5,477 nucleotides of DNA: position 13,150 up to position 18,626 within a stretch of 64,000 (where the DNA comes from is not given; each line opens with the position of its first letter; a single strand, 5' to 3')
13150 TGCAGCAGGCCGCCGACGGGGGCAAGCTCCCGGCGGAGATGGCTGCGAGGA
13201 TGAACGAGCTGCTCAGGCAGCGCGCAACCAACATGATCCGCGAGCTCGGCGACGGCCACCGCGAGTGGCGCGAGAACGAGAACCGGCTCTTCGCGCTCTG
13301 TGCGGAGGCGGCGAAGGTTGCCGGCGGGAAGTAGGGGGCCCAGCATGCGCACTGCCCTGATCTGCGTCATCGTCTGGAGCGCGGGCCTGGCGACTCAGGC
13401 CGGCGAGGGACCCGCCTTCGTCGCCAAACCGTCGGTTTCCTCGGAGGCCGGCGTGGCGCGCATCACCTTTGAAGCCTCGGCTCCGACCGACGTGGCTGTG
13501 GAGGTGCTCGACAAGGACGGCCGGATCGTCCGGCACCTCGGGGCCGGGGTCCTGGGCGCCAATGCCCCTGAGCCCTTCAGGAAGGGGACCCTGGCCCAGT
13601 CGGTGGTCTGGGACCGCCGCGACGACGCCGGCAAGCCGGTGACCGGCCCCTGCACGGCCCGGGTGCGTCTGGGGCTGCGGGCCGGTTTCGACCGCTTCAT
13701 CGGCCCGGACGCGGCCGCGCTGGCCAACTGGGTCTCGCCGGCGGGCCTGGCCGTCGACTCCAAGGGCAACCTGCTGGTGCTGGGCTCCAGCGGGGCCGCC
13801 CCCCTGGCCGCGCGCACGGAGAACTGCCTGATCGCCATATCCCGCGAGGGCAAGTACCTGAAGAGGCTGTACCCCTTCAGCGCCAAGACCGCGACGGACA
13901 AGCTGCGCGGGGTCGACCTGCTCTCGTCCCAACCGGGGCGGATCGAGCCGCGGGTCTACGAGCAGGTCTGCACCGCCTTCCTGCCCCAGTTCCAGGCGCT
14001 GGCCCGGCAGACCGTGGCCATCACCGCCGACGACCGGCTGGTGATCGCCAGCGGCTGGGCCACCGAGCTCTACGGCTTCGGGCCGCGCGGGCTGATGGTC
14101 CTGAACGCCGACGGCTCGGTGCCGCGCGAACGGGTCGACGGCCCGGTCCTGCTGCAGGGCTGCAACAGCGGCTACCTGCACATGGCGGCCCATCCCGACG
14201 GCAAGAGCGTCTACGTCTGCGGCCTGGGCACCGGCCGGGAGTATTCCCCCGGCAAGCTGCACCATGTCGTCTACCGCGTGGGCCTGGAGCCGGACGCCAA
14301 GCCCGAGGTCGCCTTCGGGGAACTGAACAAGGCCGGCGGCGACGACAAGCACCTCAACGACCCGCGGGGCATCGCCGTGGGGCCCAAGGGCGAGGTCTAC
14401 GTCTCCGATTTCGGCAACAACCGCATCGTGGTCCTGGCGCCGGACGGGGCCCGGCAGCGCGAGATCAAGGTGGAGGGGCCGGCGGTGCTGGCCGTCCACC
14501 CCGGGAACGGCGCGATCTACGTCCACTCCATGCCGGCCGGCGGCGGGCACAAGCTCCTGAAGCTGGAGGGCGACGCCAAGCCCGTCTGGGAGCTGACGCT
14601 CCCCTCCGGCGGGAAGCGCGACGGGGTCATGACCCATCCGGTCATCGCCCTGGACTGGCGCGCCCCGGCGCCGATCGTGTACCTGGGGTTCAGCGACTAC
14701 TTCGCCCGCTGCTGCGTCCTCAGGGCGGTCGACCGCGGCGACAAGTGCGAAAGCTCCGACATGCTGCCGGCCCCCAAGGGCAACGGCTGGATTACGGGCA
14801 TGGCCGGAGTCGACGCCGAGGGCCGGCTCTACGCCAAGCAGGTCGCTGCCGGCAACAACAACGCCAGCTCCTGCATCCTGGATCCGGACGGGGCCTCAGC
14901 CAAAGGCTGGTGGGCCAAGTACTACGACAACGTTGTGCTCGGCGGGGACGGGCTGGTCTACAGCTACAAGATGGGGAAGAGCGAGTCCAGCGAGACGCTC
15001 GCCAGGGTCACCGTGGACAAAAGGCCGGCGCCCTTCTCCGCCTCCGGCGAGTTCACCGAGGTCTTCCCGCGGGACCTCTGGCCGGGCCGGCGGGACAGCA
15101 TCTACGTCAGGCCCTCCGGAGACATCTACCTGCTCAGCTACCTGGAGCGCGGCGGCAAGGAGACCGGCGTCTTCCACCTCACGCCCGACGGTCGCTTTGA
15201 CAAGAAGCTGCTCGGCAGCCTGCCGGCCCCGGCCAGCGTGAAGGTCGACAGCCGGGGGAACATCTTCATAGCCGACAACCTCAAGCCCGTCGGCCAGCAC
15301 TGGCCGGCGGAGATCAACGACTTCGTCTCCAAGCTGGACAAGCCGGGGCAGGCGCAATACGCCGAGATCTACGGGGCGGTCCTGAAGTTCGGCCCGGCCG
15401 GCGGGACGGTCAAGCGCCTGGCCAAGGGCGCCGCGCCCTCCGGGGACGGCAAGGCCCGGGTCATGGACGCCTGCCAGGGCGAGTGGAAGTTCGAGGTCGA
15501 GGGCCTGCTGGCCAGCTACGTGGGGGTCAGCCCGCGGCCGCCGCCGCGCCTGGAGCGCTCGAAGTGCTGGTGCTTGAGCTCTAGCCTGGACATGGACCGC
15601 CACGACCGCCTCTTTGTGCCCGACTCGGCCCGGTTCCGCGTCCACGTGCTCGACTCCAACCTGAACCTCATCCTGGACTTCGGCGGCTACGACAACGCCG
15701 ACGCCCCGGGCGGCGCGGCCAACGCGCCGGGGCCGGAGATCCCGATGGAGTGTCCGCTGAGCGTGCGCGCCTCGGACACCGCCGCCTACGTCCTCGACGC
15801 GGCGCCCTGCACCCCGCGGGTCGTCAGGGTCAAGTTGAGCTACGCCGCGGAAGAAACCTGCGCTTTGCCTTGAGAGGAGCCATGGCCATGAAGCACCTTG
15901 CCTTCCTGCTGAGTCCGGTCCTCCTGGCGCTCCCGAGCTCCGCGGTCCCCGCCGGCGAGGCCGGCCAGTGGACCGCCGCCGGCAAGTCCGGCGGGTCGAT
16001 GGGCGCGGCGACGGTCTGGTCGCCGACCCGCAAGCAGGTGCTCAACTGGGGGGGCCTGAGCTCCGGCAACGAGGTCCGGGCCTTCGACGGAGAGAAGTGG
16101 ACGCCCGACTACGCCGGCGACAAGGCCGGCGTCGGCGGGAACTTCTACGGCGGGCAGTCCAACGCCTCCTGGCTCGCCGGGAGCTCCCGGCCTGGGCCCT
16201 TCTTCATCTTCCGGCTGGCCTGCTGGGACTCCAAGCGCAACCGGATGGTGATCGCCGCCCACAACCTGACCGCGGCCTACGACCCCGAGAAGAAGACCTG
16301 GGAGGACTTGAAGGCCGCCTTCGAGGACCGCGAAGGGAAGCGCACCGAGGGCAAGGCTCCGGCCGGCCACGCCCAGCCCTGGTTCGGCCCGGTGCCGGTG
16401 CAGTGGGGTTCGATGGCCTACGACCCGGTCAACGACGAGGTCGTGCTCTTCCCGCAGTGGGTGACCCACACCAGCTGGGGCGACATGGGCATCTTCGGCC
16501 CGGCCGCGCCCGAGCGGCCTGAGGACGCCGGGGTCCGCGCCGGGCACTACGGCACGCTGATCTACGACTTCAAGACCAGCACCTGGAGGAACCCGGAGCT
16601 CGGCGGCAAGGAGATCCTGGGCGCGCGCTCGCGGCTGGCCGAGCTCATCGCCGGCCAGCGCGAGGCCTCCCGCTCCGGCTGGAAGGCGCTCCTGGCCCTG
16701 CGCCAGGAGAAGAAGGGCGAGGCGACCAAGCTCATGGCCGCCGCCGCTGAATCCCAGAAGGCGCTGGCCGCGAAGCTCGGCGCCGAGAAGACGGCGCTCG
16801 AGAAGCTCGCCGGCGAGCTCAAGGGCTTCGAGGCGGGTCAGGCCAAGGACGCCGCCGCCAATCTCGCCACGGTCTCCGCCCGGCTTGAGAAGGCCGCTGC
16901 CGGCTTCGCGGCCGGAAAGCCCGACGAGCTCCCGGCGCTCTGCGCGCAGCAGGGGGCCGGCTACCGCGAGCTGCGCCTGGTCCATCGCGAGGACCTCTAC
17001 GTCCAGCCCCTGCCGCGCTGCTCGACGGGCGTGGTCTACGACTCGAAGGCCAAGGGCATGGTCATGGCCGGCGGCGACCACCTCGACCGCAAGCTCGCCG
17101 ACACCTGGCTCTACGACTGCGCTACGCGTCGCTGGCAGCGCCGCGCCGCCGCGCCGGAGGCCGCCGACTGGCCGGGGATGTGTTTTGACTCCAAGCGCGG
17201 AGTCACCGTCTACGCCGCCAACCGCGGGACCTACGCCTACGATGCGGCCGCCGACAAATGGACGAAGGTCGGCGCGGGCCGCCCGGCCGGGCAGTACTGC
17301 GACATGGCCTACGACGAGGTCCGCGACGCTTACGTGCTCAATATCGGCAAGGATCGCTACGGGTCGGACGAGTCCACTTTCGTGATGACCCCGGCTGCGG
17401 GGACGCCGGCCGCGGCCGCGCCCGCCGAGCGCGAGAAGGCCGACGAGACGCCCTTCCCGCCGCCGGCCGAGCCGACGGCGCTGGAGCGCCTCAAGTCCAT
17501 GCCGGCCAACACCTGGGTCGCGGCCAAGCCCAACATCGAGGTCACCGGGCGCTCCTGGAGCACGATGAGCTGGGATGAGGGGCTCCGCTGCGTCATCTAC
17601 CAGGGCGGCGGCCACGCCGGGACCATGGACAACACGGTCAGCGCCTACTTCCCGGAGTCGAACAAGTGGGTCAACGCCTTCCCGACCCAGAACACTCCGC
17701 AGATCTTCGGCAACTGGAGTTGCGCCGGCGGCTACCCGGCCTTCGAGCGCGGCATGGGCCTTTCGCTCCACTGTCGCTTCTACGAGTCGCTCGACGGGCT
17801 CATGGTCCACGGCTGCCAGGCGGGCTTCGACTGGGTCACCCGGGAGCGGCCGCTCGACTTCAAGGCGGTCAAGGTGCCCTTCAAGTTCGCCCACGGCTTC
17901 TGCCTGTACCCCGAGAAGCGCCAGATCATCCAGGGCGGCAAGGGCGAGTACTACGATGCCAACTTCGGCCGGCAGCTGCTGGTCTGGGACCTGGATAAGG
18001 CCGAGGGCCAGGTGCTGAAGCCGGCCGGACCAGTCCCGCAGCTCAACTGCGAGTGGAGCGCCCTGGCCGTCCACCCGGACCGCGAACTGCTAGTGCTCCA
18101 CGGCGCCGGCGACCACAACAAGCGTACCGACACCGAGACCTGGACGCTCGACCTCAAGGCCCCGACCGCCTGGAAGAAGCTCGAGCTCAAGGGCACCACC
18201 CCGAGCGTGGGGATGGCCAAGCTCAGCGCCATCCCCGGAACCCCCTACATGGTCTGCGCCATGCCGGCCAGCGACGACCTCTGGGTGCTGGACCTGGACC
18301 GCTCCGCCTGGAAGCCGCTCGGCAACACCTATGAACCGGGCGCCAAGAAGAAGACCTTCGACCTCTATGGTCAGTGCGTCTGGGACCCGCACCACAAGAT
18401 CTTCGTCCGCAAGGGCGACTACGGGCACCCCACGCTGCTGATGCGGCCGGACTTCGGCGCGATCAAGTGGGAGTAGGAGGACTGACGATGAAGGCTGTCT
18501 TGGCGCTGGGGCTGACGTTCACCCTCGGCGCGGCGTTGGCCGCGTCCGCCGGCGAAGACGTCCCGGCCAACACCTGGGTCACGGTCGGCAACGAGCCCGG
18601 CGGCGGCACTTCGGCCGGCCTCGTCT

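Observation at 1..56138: A ~56-kb glycan-processing super-locus dominated by two expanded secreted beta-propeller families of unknown function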

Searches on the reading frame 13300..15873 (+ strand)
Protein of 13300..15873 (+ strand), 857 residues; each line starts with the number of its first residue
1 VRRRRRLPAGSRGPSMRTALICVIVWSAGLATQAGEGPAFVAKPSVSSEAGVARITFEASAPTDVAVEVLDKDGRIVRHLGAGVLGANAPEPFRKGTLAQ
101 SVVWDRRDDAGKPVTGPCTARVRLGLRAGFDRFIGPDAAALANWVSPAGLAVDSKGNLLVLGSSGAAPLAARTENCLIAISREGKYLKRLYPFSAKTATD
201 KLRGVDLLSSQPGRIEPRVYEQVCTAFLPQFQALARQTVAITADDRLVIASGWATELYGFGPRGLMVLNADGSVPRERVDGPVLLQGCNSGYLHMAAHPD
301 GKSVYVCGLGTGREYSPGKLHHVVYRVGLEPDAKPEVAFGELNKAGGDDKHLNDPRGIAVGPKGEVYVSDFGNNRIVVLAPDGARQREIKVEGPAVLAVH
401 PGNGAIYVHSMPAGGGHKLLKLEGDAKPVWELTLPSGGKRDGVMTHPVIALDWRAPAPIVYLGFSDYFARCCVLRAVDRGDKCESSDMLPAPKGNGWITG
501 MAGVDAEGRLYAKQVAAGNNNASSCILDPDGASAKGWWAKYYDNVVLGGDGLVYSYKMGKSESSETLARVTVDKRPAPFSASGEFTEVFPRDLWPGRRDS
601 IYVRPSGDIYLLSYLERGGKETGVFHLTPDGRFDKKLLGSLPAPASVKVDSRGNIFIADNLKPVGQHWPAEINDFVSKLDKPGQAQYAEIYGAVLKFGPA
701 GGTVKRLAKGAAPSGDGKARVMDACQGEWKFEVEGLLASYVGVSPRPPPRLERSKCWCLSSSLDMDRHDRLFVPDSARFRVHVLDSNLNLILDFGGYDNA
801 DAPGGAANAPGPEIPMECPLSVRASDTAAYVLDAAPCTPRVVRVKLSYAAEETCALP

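Call 4: search_protein_families(library=pfam, proteins=[window:13300-15873:+], max_evalue=0.01)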
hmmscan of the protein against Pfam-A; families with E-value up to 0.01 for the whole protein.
window:13300-15873:+ (857 aa): 3 families
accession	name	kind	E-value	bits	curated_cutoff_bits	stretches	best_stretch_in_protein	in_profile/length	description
PF01436.27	NHL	-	3.5e-13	49.3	20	1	352-378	1-27/28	NHL repeat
PF06739.17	SBBP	-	0.00014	22.2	20.5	0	146-168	14-36/38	Beta-propeller repeat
PF25021.1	TEN_NHL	-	0.0043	16.5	27.1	0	349-376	326-353/357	Teneurin NHL domain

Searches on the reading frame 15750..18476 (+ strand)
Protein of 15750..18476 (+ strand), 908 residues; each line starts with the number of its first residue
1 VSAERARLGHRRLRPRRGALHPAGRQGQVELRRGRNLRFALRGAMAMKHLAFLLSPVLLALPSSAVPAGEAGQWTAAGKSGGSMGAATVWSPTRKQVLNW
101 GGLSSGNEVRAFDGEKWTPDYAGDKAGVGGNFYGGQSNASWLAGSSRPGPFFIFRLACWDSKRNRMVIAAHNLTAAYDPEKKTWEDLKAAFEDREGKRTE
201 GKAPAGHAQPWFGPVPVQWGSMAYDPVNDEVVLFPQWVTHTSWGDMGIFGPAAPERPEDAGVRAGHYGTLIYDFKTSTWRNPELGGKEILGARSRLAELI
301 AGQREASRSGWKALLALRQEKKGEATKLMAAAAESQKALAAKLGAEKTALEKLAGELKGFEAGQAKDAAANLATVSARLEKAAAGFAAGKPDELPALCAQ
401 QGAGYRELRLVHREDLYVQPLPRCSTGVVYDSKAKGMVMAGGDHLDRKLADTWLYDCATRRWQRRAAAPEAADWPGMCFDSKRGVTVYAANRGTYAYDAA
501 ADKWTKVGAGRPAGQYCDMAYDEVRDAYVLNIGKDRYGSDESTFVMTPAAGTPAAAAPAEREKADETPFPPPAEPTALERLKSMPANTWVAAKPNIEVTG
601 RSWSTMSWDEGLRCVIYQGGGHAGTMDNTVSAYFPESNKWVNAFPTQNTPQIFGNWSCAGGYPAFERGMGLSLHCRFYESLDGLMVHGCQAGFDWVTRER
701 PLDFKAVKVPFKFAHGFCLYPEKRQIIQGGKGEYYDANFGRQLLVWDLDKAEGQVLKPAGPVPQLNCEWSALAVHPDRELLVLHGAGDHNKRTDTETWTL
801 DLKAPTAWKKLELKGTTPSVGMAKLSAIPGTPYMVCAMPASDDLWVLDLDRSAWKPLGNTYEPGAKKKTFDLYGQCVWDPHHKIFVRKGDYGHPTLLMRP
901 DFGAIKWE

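Call 4: search_protein_families(library=pfam, proteins=[window:15750-18476:+], max_evalue=0.01)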
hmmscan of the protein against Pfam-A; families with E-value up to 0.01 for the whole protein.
window:15750-18476:+ (908 aa): 6 families
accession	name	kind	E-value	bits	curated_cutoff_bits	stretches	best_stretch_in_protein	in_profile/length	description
PF24681.1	Kelch_KLHDC2_KLHL20_DRC7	-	4.4e-16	59.3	50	2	711-859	50-196/221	KLHDC2/KLHL20/DRC7 Kelch-repeats domain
PF13415.12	Kelch_3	-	1.5e-10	41.4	22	0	839-863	15-39/48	Galactose oxidase, central domain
PF13418.12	Kelch_4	-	5.4e-09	36.3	21.6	1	422-469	1-48/49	Galactose oxidase, central domain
PF01344.31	Kelch_1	-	5.3e-06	26.3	20.1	0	438-464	16-41/46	Kelch motif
PF07646.21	Kelch_2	-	3.3e-05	24.1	21.3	0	839-858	26-45/48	Kelch motif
PF13964.12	Kelch_6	-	0.0038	17.6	25.3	0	439-464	17-42/50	Kelch motif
